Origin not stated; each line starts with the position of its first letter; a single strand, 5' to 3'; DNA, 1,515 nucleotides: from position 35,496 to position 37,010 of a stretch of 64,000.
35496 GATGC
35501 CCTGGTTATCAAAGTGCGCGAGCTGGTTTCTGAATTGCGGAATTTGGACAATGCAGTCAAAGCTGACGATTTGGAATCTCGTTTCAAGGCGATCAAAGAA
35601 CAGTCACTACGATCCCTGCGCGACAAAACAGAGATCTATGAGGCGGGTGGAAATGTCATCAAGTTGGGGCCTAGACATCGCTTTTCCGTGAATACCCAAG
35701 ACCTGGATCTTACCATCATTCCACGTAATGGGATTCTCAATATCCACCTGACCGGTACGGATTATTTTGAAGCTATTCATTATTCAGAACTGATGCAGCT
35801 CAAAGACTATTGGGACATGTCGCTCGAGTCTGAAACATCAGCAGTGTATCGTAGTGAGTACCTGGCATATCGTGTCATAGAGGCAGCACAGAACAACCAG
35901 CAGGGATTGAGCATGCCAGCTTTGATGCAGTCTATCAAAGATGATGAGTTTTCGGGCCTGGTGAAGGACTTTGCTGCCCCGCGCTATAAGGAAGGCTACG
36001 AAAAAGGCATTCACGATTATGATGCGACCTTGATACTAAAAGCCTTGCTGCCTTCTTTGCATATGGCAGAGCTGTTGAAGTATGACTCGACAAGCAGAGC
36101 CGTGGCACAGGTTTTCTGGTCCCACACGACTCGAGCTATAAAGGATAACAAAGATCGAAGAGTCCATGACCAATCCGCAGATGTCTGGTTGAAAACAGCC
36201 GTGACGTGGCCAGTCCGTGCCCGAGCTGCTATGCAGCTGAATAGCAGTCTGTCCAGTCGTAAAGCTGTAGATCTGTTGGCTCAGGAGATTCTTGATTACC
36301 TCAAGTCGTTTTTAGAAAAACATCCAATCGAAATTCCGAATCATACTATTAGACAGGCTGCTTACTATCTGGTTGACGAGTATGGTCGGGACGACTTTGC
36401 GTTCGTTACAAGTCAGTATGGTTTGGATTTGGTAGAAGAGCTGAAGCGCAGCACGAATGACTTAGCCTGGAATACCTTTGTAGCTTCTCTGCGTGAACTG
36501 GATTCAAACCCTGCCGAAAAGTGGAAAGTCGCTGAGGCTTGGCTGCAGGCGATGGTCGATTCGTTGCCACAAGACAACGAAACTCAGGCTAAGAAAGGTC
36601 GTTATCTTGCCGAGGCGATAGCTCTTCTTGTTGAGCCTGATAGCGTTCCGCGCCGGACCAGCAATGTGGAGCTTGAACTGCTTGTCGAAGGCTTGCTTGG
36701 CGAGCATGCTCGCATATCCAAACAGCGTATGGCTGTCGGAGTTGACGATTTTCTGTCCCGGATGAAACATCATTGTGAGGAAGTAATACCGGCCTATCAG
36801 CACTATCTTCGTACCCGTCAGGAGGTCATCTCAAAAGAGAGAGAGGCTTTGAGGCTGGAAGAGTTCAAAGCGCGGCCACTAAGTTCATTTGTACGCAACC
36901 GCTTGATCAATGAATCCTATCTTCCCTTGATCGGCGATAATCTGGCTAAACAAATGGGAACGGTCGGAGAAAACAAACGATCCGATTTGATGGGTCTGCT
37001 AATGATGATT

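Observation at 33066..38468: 1800-aa protein with AAA_5 ATPase embedded after about 1270 residues of beta-rich and coiled-coil sequence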

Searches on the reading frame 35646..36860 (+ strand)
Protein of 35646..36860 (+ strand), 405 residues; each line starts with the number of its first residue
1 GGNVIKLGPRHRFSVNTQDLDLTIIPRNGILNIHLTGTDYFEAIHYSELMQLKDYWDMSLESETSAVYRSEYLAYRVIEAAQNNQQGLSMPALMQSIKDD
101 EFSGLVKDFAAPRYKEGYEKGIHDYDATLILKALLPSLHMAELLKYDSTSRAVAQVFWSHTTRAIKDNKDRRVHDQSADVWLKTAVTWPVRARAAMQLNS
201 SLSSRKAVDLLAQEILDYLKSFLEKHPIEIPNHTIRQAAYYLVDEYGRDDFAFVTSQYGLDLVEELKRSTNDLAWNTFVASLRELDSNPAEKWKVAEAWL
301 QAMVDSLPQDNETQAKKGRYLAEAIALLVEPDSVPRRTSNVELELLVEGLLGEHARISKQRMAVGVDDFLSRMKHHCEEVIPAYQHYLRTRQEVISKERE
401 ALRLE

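Call 36: search_protein_families(library=pfam, proteins=[window:35646-36860:+], max_evalue=5)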
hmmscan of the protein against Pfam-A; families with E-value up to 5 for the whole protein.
window:35646-36860:+ (405 aa): 1 family
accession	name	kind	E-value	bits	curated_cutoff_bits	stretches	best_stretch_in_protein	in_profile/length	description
PF22010.2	OrtA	-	0.21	12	27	1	332-386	22-74/94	AKP thiolase subunit OrtA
